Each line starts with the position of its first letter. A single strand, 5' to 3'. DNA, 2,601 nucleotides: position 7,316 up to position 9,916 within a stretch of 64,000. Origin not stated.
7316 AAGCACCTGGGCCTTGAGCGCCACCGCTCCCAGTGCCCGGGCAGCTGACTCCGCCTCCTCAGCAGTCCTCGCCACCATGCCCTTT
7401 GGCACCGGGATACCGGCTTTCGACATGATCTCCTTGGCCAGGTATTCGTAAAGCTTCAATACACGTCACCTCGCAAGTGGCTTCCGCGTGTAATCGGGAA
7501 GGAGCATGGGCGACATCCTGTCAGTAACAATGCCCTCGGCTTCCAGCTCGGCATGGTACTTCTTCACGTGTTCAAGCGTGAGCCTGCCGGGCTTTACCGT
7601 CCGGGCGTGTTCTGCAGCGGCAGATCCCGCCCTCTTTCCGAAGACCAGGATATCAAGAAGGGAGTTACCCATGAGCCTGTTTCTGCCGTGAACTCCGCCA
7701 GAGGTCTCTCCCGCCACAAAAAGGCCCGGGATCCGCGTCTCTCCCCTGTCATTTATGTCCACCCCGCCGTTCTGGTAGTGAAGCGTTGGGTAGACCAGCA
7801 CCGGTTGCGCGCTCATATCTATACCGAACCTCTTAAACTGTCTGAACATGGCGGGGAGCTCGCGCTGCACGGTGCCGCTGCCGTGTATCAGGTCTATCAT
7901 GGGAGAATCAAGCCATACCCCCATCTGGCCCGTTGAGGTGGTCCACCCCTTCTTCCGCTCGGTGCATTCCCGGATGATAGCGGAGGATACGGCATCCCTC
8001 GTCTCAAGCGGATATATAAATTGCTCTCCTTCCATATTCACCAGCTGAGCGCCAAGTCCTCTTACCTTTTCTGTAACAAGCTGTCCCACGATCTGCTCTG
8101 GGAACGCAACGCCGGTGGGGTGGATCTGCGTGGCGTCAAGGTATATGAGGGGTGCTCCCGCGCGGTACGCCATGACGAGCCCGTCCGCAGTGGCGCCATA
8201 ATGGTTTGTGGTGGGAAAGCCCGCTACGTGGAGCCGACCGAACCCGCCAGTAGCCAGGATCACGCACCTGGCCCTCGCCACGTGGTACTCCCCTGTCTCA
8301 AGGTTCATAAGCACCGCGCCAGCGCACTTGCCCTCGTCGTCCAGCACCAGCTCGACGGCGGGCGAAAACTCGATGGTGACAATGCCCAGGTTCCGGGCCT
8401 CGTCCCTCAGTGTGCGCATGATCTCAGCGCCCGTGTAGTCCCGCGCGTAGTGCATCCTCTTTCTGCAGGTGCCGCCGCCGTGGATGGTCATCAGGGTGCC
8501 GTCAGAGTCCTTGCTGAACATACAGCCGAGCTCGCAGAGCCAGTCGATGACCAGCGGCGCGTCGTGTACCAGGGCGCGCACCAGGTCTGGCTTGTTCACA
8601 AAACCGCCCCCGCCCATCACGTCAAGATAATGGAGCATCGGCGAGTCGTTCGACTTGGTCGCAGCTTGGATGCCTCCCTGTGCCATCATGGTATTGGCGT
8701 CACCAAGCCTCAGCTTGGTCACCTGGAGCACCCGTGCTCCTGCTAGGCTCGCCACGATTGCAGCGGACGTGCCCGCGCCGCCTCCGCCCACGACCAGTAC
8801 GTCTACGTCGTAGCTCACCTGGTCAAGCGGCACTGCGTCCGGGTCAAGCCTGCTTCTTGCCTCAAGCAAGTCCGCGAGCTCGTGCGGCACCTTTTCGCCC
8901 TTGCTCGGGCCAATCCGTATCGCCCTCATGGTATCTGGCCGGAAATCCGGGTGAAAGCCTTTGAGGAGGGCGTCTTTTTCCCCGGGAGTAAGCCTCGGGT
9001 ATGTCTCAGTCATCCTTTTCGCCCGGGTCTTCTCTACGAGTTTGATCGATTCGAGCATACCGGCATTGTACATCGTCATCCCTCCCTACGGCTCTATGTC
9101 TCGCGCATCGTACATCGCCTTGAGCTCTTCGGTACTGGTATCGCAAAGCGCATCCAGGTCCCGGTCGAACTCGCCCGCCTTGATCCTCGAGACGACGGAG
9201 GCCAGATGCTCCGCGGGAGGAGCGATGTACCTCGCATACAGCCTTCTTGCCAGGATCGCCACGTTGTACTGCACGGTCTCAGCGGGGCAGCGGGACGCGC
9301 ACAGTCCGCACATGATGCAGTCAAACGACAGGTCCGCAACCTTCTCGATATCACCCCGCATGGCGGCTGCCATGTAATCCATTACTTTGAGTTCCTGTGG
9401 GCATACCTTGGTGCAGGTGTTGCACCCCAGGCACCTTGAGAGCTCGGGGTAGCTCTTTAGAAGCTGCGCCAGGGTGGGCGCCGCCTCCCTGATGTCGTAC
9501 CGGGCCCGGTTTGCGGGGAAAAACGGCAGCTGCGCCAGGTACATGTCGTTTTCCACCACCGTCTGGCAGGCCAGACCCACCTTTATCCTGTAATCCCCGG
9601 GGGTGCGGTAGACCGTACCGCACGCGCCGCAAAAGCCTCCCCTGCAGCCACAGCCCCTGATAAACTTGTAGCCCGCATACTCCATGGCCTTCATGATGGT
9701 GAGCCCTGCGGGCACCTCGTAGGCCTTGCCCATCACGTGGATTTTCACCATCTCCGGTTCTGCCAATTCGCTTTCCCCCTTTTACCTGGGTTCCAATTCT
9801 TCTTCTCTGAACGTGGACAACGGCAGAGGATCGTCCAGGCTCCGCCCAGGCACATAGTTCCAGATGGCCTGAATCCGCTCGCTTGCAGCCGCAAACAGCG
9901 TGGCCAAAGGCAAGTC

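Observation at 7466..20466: Soluble fumarate reductase/succinate dehydrogenase genes embedded in an MvhD-HdrL-HdrBC-HdrABC cluster next to sucCD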

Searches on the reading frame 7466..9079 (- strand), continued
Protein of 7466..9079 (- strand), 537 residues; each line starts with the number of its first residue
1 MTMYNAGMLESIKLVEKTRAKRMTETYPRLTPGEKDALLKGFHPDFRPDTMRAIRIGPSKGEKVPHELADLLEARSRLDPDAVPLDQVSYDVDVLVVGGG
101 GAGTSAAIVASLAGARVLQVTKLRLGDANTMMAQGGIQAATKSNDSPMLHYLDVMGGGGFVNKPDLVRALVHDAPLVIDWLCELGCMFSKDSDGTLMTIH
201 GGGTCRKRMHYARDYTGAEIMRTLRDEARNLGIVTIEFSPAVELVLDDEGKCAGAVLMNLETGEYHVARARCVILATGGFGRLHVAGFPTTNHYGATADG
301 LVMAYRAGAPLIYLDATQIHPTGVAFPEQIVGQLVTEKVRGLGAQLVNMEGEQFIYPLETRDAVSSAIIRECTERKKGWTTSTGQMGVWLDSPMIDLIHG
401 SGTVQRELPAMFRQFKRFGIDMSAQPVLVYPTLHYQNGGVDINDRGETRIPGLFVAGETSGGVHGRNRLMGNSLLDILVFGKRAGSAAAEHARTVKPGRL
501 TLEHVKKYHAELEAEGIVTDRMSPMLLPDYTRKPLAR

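Call 53: fold_search(model_id=the predicted structure, library=pdb)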
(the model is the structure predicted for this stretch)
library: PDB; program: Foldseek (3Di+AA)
matches with E <= 10: 1933; with E <= 0.001: 1270
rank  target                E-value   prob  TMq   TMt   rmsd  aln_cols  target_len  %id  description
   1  1kf6_A                2.9e-34  1.00  0.70  0.65   4.0       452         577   32  E. coli Quinol-Fumarate Reductase with Bound Inhibitor HQNO (released 2002-03-13)
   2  5vpn_A                4.7e-33  1.00  0.70  0.65   3.7       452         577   32  E. coli Quinol fumarate reductase FrdA E245Q mutation (released 2017-06-21)
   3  7d6v_A                1.5e-32  1.00  0.65  0.59   4.2       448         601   36  Mycobacterium smegmatis Sdh1 in complex with UQ1 (released 2021-04-07)
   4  7d6x_A                3.2e-32  1.00  0.66  0.60   5.2       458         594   36  Mycobacterium smegmatis Sdh1 complex in the apo form (released 2021-04-07)
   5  5vpn_E                4.5e-32  1.00  0.70  0.64   3.9       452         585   32  E. coli Quinol fumarate reductase FrdA E245Q mutation (released 2017-06-21)
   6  6awf_A                1.0e-31  1.00  0.67  0.63   4.1       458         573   31  Escherichia coli quinol:fumarate reductase crystallized without dicarboxylate (released 2017-12-06)
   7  1qjd                  2.5e-31  1.00  0.63  0.59   4.6       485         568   31  Flavocytochrome C3 from Shewanella frigidimarina (released 1999-11-21)
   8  1ksu_A                2.7e-31  1.00  0.63  0.59   4.5       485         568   31  Crystal Structure of His505Tyr Mutant Flavocytochrome c3 from Shewanella frigidimarina (released 2002-08-14)
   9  1jrz_A                3.0e-31  1.00  0.61  0.58   7.6       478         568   31  Crystal structure of Arg402Tyr mutant flavocytochrome c3 from Shewanella frigidimarina (released 2001-11-02)
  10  6vax_A                3.7e-31  1.00  0.67  0.59   3.9       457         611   30  Crystal structure of human SDHA-SDHAF2 assembly intermediate (released 2020-08-26)
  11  1e39                  4.4e-31  1.00  0.63  0.59   4.6       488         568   30  Flavocytochrome C3 from Shewanella frigidimarina histidine 365 mutated to alanine (released 2000-09-18)
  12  8dyd_A                5.5e-31  1.00  0.65  0.58   4.3       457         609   29  Crystal structure of human SDHA-SDHAF2-SDHAF4 assembly intermediate (released 2024-01-10)
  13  1lj1_A                1.2e-30  1.00  0.61  0.58   7.6       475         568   31  Crystal structure of Q363F/R402A mutant flavocytochrome c3 (released 2002-11-06)
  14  1d4c_A                1.3e-30  1.00  0.61  0.58  14.3       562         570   27  CRYSTAL STRUCTURE OF THE UNCOMPLEXED FORM OF THE FLAVOCYTOCHROME C FUMARATE REDUCTASE OF SHEWANELLA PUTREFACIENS STRAI (released 1999-12-01)
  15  2h89_A                1.5e-30  1.00  0.67  0.59   3.8       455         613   31  Avian Respiratory Complex II with Malonate Bound (released 2006-06-20)
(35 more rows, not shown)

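Call 55: find_encoding_contigs(protein=P0002, flank=10000, max_places=3)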
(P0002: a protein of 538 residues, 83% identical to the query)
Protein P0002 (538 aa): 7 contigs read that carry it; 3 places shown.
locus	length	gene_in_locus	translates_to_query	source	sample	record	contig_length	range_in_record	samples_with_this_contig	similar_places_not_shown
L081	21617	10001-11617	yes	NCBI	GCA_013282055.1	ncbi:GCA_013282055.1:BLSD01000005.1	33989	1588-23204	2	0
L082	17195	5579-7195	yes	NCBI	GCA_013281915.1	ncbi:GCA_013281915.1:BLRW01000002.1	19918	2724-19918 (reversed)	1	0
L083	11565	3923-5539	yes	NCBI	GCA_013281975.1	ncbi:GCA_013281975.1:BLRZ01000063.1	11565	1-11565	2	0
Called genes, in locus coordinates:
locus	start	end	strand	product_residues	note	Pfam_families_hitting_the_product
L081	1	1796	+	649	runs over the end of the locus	PF07992:Pyr_redox_2 (weak), PF00890:FAD_binding_2 (weak), PF01266:DAO (weak), PF12831:FAD_oxidored, PF13450:NAD_binding_8, PF12838:Fer4_7, PF13187:Fer4_9, PF13237:Fer4_10, +11 more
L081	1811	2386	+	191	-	PF13183:Fer4_8, PF13187:Fer4_9, PF13534:Fer4_17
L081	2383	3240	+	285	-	PF02754:CCG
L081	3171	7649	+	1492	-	PF14691:Fer4_20, PF07992:Pyr_redox_2, PF13450:NAD_binding_8, PF07992:Pyr_redox_2, PF00890:FAD_binding_2, PF07992:Pyr_redox_2, PF12831:FAD_oxidored, PF13450:NAD_binding_8, +18 more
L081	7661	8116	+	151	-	PF02662:FlpD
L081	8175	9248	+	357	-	-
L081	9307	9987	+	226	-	PF13183:Fer4_8 (faint), PF13237:Fer4_10, PF12838:Fer4_7, PF13187:Fer4_9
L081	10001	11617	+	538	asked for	PF00890:FAD_binding_2, PF01266:DAO (faint), PF03486:HI0933_like (weak), PF07992:Pyr_redox_2 (faint)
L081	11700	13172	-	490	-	PF01336:tRNA_anti-codon, PF00152:tRNA-synt_2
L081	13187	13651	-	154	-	PF03449:GreA_GreB_N, PF01272:GreA_GreB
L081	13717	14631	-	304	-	-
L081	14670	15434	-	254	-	PF03309:Pan_kinase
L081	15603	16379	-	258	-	PF03099:BPL_LplA_LipB, PF02237:BPL_C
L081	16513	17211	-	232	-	PF09335:VTT_dom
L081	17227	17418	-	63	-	-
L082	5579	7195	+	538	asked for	PF00890:FAD_binding_2, PF01266:DAO (faint), PF03486:HI0933_like (weak), PF07992:Pyr_redox_2 (faint)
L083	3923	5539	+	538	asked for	PF00890:FAD_binding_2, PF01266:DAO (faint), PF03486:HI0933_like (weak), PF07992:Pyr_redox_2 (faint)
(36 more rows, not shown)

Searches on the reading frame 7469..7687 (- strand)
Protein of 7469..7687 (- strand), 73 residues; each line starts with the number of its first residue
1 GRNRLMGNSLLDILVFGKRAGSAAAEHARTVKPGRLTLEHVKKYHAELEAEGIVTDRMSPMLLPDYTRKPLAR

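Call 61: search_protein_families(library=pfam, proteins=[window:7469-7687:-], max_evalue=10)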
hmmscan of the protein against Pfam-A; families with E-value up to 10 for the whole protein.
seq(73 aa): 1 family
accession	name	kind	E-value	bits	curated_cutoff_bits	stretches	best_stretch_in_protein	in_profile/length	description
PF02092.22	tRNA_synt_2f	-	0.11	11.8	29.2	1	5-57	161-212/536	Glycyl-tRNA synthetase beta subunit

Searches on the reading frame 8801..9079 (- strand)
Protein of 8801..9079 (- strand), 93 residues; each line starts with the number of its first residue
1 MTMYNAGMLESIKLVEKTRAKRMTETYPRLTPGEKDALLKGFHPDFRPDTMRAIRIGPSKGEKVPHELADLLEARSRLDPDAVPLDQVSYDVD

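Call 61: search_protein_families(library=pfam, proteins=[window:8801-9079:-], max_evalue=10)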
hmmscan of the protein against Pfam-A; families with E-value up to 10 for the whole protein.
seq(93 aa): 0 families

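Call 62: search_solved_structures(query=window:8801-9079:-, max_evalue=10)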
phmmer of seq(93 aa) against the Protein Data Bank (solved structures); distinct sequences matched with E-value up to 10: 1.
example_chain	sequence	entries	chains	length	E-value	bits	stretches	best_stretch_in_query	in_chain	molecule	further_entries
2zv3_A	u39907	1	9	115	0.44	14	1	33-65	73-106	Peptidyl-tRNA hydrolase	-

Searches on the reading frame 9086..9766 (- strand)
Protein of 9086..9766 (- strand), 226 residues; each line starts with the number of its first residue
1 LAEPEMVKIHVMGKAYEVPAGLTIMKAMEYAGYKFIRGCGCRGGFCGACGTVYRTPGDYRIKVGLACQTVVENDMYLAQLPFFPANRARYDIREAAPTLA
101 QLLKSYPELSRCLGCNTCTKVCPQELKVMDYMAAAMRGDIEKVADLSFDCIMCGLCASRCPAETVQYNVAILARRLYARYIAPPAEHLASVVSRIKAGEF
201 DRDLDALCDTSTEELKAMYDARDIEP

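Call 4: search_protein_families(library=pfam, proteins=[window:9086-9766:-], max_evalue=0.01)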
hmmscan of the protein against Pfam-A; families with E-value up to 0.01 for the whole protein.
window:9086-9766:- (226 aa): 15 families
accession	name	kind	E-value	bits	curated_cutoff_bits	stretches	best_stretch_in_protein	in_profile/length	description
PF13237.11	Fer4_10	-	3.3e-10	40.2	25.5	1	108-161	5-53/53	4Fe-4S dicluster domain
PF13187.11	Fer4_9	-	8.7e-10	38.9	27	1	111-163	1-50/52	4Fe-4S dicluster domain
PF12838.12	Fer4_7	-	7.5e-08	33.2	27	1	111-162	1-50/52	4Fe-4S dicluster domain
PF13183.11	Fer4_8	-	4.6e-07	30.7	27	1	108-162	1-66/68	4Fe-4S dicluster domain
PF13534.11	Fer4_17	-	4.1e-06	27.7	22.2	1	111-162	1-58/61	4Fe-4S dicluster domain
PF00037.32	Fer4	-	4.3e-06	26.8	21.1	2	110-124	6-20/24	4Fe-4S binding domain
PF14691.11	Fer4_20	-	1.5e-05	25.2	25.8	1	106-164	18-79/113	Dihydroprymidine dehydrogenase domain II, 4Fe-4S cluster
PF13510.11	Fer2_4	-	4.5e-05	23.9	22.8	1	5-76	2-76/82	2Fe-2S iron-sulfur cluster binding domain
PF13484.11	Fer4_16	-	8.2e-05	23.7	30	0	110-124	51-65/66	4Fe-4S double cluster binding domain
PF14697.11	Fer4_21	-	0.00012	22.6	35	1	110-164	6-56/59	4Fe-4S dicluster domain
PF12797.12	Fer4_2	-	0.00019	21.6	24.5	1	108-123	6-21/22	4Fe-4S binding domain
PF00111.32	Fer2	-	0.0002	21.7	21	1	13-71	5-76/77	2Fe-2S iron-sulfur cluster binding domain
PF12837.12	Fer4_6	-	0.0016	18.7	25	1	110-123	7-20/24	4Fe-4S binding domain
PF12800.12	Fer4_4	-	0.0031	18.2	24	1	110-123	2-15/17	4Fe-4S binding domain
PF13370.11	Fer4_13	-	0.0092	17.1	24.5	0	110-130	4-24/58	4Fe-4S single cluster domain of Ferredoxin I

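Call 5: search_protein_families(library=ncbifam, proteins=[window:9086-9766:-], max_evalue=0.001)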
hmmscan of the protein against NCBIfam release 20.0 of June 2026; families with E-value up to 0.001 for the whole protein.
window:9086-9766:- (226 aa): 46 families (the best 25 are shown)
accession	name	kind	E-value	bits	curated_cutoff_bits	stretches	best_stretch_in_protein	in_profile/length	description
TIGR00314.1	cdhA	equivalog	3.2e-11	41.8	781.3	1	108-165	397-454/784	CO dehydrogenase/acetyl-CoA synthase complex subunit alpha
NF042909.1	FMH_DH_FwdF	exception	9.8e-10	38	375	1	110-169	15-76/336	tungsten-dependent formylmethanofuran dehydrogenase subunit FwdF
TIGR01971.1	NuoI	subfamily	1.4e-09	37.6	113.05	1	103-166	35-99/121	NADH-quinone oxidoreductase, chain I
TIGR01945.1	rnfC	subfamily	3.1e-09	35.9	245.95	1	108-164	361-418/435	RnfABCDGE type electron transport complex subunit C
NF004898.0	PRK06259.1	equivalog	1.2e-08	34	385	1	14-180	19-166/488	fumarate reductase (CoM/CoB) subunit TfrB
NF003454.1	PRK05035.1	equivalog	3.7e-08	32.3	345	1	103-163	360-421/556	electron transport complex subunit RsxC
NF004540.0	PRK05888.2-1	equivalog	5.1e-08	32.6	215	1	104-166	40-104/139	NADH-quinone oxidoreductase subunit NuoI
NF006221.0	PRK08348.1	subfamily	6.2e-08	32.4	124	1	108-170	42-97/136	NADH-plastoquinone oxidoreductase subunit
NF040864.1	HgcB_ferredoxin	equivalog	9.9e-08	31.7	99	1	110-169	14-65/93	mercury methylation ferredoxin HgcB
TIGR00384.1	dhsB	subfamily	3.5e-07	29.9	88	0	85-133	116-163/222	succinate dehydrogenase and fumarate reductase iron-sulfur protein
NF004544.0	PRK05888.2-6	equivalog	4e-07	29.8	457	1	77-164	56-135/220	NADH-quinone oxidoreductase subunit NuoI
NF004542.0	PRK05888.2-3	equivalog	6.3e-07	29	248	1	88-162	62-136/203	NADH-quinone oxidoreductase subunit NuoI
TIGR00403.1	ndhI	equivalog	1.1e-06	28.3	302.35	1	108-165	60-119/183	NAD(P)H-quinone oxidoreductase subunit I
TIGR02512.1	FeFe_hydrog_A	subfamily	1.9e-06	27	405.95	1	109-167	6-69/375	[FeFe] hydrogenase, group A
NF040763.1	FeFe_hydrog_A6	exception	2.7e-06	26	765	1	108-166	143-206/571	NADH-dependent [FeFe] hydrogenase, group A6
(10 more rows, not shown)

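Call 45: search_solved_structures(query=window:9086-9766:-, max_evalue=0.01, show_alignments=1)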
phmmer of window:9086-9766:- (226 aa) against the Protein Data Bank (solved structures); distinct sequences matched with E-value up to 0.01: 115 (the best 60 are shown).
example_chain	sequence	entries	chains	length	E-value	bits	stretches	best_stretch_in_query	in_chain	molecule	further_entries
9sfi_T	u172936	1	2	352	2.1e-15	60.3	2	111-169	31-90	4Fe-4S ferredoxin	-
7bkb_K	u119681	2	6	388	1.4e-13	54.4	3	112-167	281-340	Formylmethanofuran dehydrogenase, subunit F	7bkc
5t5i_F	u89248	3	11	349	3.3e-07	33.5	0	111-169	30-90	Tungsten formylmethanofuran dehydrogenase subunit fwdF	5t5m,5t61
9sw6_H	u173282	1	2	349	7e-07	32.5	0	101-167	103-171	Tungsten formylmethanofuran dehydrogenase, subunit F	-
7eu3_I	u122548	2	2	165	9.7e-06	28.7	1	107-165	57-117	NAD(P)H-quinone oxidoreductase subunit I, chloroplastic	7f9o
7wfg_I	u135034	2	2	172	1e-05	28.7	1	107-165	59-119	NAD(P)H-quinone oxidoreductase subunit I, chloroplastic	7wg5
9grx_I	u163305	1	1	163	1.3e-05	28.3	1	107-165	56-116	NAD(P)H-quinone oxidoreductase subunit I, chloroplastic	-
9sw6_G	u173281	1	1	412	1.7e-05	27.9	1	108-170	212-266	Polyferredoxin protein MvhB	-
6hum_I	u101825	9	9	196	3.6e-05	26.9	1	106-165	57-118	NAD(P)H-quinone oxidoreductase subunit I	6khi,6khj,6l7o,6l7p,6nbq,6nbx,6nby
9sfi_O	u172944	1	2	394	5.2e-05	26.3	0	110-167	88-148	Ferredoxin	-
3cf4_A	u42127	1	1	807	5.9e-05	26.2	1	108-169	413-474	Acetyl-CoA decarboxylase/synthase alpha subunit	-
9hyu_C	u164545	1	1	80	9.7e-05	25.5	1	110-178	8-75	Photosystem I iron-sulfur center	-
9ygv_C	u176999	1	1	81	0.00011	25.3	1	110-174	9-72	Photosystem I iron-sulfur center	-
9m4f_C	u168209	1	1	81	0.00011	25.3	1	110-169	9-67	PsaC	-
9eri_C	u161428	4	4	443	0.00012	25.2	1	109-177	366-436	Na(+)-translocating ferredoxin:NAD(+) oxidoreductase complex subunit C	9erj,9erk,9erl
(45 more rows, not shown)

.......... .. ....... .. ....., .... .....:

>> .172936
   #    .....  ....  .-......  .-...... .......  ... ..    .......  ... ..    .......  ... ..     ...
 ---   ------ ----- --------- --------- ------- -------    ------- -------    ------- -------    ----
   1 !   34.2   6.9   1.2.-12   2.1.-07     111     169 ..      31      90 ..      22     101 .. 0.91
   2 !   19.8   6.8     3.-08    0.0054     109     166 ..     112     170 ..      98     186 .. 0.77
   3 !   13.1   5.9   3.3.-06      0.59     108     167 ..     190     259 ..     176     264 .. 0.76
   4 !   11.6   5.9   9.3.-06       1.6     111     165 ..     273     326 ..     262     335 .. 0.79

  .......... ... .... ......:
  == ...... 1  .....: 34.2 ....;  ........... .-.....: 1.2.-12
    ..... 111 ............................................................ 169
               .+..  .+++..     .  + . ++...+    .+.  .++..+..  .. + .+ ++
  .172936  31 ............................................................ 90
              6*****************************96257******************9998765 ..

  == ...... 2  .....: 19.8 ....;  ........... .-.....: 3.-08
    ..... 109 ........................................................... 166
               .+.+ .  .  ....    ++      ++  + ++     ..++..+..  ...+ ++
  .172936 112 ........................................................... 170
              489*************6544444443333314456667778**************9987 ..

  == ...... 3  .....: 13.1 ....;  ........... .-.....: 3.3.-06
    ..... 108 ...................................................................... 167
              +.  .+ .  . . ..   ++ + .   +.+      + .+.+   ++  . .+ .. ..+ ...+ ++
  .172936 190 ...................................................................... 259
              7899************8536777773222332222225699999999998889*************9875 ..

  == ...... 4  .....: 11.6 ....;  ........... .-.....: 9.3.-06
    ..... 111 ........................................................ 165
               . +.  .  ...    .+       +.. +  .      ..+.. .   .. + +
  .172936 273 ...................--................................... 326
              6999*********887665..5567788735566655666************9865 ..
